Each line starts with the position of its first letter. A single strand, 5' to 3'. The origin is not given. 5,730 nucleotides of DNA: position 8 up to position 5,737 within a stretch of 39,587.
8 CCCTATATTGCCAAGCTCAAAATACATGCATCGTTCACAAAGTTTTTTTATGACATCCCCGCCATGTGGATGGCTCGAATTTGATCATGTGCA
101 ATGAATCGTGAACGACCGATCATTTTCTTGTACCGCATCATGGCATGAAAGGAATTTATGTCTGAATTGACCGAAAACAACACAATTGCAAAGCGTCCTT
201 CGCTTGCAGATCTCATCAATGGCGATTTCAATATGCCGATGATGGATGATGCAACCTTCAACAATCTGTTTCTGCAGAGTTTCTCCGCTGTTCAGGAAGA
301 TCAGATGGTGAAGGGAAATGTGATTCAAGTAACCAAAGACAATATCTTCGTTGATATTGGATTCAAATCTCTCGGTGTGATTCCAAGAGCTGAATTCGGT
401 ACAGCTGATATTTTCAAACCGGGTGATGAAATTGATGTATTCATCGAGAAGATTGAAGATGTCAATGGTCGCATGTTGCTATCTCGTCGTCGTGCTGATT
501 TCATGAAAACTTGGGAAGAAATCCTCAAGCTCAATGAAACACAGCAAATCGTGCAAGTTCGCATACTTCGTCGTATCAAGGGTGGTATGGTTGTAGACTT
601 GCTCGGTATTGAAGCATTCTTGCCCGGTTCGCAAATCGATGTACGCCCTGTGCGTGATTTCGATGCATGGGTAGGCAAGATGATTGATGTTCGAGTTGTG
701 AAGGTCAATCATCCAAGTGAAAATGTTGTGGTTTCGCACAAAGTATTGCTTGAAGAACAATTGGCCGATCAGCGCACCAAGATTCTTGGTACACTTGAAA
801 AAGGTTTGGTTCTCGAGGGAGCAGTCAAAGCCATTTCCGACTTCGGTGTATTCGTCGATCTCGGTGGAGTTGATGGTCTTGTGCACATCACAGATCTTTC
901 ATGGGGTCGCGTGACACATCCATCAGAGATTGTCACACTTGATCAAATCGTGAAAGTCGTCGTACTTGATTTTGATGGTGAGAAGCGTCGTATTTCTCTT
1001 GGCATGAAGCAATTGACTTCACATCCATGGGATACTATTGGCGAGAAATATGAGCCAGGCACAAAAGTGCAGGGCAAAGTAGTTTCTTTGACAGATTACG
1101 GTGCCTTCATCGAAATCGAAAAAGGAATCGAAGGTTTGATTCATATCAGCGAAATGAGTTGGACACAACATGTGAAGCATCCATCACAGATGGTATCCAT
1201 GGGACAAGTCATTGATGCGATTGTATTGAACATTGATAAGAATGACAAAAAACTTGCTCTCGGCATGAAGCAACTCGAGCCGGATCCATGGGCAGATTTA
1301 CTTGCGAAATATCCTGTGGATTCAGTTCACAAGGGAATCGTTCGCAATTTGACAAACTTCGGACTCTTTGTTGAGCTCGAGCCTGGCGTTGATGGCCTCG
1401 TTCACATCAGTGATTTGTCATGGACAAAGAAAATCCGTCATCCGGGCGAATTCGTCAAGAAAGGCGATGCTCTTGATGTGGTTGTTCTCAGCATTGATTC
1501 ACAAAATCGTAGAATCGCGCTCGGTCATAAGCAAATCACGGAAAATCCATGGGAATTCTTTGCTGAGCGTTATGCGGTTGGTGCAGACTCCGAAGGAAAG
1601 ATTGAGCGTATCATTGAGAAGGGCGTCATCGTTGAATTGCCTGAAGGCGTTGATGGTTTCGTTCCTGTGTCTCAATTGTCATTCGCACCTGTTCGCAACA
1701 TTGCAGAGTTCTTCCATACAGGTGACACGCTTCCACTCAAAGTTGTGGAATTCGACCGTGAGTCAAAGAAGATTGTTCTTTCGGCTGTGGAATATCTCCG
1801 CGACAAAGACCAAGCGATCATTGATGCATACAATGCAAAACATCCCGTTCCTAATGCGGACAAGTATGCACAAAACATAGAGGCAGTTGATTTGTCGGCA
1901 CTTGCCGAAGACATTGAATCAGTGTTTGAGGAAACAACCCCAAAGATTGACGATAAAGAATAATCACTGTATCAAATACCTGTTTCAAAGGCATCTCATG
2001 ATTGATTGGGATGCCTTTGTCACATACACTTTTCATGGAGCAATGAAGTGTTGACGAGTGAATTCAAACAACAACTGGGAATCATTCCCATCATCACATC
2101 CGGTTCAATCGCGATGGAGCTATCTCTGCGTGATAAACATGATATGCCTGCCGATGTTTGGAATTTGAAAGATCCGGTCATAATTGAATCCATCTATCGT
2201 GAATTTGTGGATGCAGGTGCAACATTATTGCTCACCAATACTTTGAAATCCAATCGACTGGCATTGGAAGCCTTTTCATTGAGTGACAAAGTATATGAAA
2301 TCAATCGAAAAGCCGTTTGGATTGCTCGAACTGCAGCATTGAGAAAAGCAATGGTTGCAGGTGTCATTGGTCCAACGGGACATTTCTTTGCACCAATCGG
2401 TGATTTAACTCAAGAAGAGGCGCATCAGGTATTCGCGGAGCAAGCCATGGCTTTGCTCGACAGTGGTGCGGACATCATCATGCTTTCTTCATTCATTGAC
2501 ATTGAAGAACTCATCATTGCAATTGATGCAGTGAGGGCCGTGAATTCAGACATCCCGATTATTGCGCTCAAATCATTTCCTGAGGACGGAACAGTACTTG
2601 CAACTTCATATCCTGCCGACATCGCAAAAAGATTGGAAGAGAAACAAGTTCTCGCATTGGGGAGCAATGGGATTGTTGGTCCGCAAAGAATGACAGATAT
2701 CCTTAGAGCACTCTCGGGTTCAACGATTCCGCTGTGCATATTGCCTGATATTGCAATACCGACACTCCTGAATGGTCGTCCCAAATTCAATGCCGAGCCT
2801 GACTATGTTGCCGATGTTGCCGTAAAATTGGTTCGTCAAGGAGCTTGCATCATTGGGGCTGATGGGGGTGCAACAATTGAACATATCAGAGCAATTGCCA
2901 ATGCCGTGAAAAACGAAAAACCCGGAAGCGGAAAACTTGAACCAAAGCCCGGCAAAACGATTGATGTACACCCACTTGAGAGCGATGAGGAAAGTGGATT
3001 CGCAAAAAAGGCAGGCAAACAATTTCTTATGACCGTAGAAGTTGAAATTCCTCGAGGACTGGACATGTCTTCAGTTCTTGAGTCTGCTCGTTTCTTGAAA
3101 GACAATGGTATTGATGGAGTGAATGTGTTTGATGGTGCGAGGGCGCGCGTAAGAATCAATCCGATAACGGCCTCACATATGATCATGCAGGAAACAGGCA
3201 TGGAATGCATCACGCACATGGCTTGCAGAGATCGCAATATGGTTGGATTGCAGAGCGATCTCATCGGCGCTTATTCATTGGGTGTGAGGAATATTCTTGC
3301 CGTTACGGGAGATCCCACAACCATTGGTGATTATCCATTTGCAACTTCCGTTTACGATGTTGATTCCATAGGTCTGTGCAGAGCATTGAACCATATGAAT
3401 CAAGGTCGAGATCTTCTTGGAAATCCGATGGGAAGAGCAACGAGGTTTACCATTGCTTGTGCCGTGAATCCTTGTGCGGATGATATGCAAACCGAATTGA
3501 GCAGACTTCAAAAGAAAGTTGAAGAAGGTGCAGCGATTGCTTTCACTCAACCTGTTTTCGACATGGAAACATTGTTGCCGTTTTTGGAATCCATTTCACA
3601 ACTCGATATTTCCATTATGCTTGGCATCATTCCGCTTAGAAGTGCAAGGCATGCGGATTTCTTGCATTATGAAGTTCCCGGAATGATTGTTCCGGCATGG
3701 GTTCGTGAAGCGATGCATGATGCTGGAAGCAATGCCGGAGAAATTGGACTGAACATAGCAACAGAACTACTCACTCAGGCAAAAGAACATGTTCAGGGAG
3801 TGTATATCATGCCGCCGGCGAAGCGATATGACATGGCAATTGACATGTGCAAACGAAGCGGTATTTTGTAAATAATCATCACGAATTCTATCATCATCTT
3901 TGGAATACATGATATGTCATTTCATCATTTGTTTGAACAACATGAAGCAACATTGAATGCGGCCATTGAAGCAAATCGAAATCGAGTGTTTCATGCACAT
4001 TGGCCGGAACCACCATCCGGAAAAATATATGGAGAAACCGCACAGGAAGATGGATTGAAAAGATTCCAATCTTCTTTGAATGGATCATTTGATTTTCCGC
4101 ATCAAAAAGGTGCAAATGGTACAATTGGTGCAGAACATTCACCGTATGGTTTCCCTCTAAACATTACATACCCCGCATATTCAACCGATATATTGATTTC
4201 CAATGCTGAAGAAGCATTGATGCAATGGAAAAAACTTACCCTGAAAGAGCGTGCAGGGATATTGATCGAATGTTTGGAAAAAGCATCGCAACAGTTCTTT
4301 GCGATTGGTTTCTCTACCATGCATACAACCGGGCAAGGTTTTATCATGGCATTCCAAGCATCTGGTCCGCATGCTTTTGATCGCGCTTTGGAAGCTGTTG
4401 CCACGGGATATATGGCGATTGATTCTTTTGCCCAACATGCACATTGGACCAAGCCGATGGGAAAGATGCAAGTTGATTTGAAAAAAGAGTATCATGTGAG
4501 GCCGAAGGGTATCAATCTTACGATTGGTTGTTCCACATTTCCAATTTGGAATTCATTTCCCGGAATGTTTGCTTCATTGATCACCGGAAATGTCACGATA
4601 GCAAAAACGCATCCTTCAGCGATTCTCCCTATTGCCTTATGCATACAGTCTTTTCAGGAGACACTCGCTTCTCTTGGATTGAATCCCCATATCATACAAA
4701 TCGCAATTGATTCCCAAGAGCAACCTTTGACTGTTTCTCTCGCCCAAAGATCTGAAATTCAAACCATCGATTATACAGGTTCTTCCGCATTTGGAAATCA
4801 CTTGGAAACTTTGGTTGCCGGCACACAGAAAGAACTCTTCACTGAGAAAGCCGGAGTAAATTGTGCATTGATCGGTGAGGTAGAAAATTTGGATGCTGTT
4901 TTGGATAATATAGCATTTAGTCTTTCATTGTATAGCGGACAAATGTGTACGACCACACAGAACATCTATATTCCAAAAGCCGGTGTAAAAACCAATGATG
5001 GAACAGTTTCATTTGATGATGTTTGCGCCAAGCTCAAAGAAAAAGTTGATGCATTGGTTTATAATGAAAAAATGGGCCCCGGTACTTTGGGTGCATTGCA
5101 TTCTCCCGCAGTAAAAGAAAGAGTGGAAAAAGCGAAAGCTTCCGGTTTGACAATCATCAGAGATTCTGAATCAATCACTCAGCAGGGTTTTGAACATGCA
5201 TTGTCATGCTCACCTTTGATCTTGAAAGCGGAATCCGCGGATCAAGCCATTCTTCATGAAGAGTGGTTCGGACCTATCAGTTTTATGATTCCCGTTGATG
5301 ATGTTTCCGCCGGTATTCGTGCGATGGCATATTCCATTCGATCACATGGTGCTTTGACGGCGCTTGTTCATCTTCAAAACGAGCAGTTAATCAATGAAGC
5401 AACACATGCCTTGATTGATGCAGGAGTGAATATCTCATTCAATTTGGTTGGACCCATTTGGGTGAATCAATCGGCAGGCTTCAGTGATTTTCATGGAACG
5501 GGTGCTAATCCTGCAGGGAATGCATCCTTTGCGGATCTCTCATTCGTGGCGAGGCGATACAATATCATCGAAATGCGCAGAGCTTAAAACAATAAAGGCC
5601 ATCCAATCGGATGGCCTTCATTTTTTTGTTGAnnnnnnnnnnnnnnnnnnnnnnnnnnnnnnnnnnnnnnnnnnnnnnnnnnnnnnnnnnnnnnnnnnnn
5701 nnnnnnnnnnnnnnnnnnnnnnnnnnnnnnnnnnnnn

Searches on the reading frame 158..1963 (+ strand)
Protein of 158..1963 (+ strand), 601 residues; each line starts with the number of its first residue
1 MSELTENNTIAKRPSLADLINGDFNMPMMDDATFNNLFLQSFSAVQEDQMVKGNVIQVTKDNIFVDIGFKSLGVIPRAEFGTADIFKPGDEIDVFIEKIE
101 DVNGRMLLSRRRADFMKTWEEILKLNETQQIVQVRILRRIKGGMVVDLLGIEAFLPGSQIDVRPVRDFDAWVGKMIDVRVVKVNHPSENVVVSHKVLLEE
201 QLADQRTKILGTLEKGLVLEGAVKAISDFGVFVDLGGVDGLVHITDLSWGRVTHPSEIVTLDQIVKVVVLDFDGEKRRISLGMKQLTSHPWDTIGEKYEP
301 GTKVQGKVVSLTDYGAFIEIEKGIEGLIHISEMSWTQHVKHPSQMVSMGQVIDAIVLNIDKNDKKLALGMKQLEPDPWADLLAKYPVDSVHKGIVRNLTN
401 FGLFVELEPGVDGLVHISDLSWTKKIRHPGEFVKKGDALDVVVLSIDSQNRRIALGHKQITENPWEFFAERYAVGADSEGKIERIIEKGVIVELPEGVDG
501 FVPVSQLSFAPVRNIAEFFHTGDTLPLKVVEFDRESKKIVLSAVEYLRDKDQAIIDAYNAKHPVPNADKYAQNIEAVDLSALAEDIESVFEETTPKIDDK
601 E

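Call 41: search_protein_families(library=pfam, proteins=[window:158-1963:+], max_evalue=0.00001)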
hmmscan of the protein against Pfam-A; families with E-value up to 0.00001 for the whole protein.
window:158-1963:+ (601 aa): 4 families
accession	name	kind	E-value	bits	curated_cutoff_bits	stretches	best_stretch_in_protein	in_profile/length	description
PF00575.29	S1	-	1.9e-87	288.1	22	6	297-371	1-74/74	S1 RNA binding domain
PF23459.1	S1_RRP5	-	1.7e-31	109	27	2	388-453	4-68/72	RRP5 S1 domain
PF21710.3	Spt6_S1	-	8.6e-14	52.1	27.5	0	481-545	23-88/91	Spt6, S1/OB domain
PF13509.12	S1_2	-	1.9e-06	28.3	21.8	0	301-334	2-35/61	S1 domain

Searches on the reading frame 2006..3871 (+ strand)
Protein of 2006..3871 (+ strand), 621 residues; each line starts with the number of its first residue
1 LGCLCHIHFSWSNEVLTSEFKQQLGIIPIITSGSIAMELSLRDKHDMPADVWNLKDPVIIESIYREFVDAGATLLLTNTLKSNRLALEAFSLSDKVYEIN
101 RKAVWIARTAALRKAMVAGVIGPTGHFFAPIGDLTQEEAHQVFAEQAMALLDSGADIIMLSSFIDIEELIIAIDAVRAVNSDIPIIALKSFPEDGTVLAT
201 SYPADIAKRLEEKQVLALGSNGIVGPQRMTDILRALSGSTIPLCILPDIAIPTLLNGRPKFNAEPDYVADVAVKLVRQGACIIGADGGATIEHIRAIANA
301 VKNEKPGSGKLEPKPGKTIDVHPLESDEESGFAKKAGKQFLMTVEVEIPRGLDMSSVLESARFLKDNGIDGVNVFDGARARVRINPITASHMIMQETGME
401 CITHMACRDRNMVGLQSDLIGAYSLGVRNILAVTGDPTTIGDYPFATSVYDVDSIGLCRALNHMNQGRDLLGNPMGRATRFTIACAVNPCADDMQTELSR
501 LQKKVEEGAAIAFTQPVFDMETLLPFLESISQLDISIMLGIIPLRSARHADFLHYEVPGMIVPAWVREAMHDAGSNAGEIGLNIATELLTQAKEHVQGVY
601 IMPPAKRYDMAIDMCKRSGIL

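Call 41: search_protein_families(library=pfam, proteins=[window:2006-3871:+], max_evalue=0.00001)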
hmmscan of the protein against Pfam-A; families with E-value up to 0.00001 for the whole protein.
window:2006-3871:+ (621 aa): 2 families
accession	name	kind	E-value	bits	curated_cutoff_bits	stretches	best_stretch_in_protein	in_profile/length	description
PF02574.22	S-methyl_trans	-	8.1e-43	147.7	22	1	33-301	5-283/283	Homocysteine S-methyltransferase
PF02219.23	MTHFR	-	8.4e-33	114.4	24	1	337-595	8-263/287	Methylenetetrahydrofolate reductase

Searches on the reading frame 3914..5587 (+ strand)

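Call 41: search_protein_families(library=pfam, proteins=[window:3914-5587:+], max_evalue=0.00001)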
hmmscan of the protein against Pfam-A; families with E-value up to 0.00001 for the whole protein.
window:3914-5587:+ (557 aa): 1 family
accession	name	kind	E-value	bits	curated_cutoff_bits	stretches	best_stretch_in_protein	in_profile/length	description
PF00171.27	Aldedh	-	2.8e-34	118.9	23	1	92-503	32-417/461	Aldehyde dehydrogenase family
